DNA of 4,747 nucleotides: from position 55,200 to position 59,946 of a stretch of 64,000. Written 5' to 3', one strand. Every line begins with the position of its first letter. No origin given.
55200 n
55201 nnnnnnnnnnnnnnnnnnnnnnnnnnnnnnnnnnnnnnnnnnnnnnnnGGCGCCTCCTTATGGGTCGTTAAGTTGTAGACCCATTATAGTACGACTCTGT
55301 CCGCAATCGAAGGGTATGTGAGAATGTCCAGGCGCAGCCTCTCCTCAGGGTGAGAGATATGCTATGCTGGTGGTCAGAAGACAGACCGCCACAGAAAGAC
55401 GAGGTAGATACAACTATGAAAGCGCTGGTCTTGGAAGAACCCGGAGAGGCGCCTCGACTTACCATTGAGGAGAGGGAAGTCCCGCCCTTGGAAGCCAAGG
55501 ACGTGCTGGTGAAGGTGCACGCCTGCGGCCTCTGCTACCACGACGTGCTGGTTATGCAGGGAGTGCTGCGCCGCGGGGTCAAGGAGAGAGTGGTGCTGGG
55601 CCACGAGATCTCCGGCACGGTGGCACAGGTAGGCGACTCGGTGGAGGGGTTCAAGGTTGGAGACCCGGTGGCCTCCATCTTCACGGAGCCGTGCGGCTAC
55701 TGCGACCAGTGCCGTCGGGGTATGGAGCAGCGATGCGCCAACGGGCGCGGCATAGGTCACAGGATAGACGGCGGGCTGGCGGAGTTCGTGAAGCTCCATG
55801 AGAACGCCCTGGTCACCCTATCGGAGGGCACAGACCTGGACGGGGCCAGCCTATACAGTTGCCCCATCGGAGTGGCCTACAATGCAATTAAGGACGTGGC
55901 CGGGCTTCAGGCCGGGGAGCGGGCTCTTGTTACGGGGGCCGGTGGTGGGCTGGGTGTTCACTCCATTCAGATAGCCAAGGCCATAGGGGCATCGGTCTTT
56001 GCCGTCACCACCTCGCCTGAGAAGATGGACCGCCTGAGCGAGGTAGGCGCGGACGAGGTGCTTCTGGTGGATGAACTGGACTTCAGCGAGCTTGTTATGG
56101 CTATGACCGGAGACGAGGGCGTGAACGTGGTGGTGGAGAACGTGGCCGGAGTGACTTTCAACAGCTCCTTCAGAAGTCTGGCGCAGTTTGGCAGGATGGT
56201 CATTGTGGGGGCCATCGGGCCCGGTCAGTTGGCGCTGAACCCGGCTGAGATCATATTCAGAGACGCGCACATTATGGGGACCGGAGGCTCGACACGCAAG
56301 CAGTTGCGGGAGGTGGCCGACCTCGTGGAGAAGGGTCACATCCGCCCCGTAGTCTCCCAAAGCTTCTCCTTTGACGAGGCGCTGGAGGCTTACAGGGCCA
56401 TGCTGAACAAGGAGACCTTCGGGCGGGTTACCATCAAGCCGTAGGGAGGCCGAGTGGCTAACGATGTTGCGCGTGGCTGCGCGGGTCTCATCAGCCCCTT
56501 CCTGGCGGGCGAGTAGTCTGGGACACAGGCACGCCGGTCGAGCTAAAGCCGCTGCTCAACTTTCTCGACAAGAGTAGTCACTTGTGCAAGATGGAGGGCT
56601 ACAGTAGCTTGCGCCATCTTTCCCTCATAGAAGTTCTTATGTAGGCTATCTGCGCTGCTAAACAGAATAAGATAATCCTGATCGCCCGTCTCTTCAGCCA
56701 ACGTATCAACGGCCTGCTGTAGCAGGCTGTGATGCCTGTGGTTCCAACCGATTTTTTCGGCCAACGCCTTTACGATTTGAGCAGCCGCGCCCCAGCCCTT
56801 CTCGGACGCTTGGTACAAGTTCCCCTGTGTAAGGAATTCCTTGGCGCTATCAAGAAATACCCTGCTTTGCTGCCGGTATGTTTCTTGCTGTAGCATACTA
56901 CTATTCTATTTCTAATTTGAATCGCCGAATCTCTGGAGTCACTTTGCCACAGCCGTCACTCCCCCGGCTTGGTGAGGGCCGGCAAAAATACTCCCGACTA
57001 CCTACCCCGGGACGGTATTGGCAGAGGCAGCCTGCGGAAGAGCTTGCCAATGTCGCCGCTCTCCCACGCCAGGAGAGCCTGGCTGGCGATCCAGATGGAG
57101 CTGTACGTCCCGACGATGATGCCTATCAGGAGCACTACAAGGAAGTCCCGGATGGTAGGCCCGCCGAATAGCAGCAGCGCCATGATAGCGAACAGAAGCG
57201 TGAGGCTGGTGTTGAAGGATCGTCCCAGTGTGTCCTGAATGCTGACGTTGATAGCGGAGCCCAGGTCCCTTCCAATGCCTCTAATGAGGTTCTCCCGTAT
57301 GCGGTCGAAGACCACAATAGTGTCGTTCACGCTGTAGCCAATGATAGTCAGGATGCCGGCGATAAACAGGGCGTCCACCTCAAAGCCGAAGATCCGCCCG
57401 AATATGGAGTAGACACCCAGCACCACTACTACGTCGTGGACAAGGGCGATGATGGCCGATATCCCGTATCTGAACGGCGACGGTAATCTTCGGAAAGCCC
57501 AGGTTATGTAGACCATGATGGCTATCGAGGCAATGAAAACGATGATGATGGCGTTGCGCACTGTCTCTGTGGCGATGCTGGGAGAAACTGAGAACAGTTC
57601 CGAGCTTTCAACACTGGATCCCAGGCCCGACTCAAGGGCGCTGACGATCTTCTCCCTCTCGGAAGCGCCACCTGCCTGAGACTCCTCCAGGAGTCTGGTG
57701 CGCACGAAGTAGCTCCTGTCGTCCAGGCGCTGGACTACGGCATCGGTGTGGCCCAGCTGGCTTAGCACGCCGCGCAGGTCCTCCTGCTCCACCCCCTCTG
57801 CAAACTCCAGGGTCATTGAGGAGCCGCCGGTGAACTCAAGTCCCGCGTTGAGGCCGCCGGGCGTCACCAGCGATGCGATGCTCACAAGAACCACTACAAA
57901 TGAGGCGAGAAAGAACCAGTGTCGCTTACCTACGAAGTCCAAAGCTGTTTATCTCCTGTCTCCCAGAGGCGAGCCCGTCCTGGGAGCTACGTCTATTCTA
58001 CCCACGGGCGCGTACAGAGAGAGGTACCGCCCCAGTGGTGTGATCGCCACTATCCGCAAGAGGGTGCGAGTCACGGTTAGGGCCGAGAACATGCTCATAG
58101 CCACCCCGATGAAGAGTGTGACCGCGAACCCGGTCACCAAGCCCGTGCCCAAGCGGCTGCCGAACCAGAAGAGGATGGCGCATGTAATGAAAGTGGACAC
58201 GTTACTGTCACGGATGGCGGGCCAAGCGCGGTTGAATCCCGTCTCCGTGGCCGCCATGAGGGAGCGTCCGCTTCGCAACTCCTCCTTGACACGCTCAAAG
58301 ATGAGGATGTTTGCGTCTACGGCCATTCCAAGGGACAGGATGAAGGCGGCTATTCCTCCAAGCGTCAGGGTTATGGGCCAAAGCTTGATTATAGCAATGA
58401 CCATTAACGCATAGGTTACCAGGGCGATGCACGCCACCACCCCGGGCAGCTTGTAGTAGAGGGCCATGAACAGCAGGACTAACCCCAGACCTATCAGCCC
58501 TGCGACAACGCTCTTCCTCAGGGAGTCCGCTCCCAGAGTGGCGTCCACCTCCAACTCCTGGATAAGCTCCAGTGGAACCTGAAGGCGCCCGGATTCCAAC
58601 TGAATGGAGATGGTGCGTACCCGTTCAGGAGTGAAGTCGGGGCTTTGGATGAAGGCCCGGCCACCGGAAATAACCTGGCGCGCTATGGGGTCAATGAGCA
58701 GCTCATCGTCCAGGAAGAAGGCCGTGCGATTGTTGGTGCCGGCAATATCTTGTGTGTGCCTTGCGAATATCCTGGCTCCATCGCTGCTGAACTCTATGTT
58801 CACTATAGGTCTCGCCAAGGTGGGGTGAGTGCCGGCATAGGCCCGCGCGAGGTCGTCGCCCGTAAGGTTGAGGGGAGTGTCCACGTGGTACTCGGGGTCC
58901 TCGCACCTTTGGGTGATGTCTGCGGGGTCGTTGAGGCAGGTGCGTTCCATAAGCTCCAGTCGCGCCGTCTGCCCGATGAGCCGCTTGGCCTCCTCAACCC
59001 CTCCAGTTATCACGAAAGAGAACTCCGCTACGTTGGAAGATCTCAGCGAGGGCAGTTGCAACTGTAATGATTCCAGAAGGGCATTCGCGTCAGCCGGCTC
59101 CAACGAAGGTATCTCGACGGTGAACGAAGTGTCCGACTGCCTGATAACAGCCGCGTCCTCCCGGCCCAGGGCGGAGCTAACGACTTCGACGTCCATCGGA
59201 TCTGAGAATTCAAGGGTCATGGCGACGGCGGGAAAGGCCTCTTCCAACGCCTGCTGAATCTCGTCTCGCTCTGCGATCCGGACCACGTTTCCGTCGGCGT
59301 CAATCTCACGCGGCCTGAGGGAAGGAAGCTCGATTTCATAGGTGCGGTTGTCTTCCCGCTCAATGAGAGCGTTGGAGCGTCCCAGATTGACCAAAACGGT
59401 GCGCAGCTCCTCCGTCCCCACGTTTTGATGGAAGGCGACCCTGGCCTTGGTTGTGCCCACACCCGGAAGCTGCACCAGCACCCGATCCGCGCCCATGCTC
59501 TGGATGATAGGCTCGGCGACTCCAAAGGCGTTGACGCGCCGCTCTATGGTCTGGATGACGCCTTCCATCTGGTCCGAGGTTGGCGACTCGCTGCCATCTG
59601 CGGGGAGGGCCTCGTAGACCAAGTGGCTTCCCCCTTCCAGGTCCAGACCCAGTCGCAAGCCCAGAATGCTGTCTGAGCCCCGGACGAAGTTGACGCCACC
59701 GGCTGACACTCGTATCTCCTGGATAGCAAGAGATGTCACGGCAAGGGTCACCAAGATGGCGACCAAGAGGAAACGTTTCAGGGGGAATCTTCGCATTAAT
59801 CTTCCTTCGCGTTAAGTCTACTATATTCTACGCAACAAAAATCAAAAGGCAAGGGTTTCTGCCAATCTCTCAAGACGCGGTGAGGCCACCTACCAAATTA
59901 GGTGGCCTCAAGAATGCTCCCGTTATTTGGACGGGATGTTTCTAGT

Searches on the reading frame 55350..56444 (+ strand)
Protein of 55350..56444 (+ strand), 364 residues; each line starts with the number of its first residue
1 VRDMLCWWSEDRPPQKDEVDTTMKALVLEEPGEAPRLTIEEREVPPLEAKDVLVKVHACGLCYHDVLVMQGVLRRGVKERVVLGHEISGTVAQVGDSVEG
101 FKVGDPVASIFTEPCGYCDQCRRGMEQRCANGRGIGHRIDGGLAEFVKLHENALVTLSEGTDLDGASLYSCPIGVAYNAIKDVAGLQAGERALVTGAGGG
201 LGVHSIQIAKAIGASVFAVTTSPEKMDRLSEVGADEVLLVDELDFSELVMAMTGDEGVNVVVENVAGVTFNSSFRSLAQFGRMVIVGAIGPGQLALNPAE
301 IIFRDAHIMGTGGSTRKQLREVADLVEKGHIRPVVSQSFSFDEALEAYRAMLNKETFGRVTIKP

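Call 85: search_protein_families(library=pfam, proteins=[window:55350-56444:+], max_evalue=0.00001)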
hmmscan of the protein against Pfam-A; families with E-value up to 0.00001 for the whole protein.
window:55350-56444:+ (364 aa): 3 families
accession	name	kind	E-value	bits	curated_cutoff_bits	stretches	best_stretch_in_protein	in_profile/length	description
PF00107.32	ADH_zinc_N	-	5.1e-28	98.1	31.8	1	200-327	1-128/129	Zinc-binding dehydrogenase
PF08240.17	ADH_N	-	5.7e-27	94.4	23.5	1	49-158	2-103/104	Alcohol dehydrogenase GroES-like domain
PF13602.12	ADH_zinc_N_2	-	2.7e-19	70.9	27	1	233-360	2-132/134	Zinc-binding dehydrogenase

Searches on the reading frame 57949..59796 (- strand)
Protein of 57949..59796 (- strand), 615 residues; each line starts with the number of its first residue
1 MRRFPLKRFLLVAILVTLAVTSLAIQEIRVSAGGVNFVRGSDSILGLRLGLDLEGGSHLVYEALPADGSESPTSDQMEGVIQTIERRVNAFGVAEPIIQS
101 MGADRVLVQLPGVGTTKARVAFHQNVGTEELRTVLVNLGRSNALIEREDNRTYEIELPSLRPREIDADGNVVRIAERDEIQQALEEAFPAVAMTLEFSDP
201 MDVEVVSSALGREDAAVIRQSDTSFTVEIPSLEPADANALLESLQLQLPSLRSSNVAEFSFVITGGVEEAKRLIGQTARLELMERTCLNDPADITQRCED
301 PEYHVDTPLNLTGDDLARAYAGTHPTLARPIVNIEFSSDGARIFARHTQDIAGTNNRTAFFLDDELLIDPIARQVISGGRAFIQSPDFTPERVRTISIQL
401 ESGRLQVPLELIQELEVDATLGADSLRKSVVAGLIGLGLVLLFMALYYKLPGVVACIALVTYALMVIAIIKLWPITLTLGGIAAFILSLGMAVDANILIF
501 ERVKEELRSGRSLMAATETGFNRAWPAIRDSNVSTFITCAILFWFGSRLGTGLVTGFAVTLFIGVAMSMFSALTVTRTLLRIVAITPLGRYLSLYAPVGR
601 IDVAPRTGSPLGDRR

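Call 85: search_protein_families(library=pfam, proteins=[window:57949-59796:-], max_evalue=0.00001)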
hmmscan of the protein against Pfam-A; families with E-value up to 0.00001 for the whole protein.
window:57949-59796:- (615 aa): 3 families
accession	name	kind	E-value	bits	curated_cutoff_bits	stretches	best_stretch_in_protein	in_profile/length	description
PF21760.3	SecD_1st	-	6.7e-19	67.5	27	1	77-115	1-39/60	Protein translocase subunit SecDF, P1 domain, N-terminal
PF22599.2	SecDF_P1_head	-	5.7e-15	55.6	27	1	301-407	11-114/114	SecDF, P1 head subdomain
PF02355.23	SecD_SecF_C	-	9.3e-13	48.4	20.5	1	410-580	14-183/189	Protein export membrane protein SecD/SecF, C-terminal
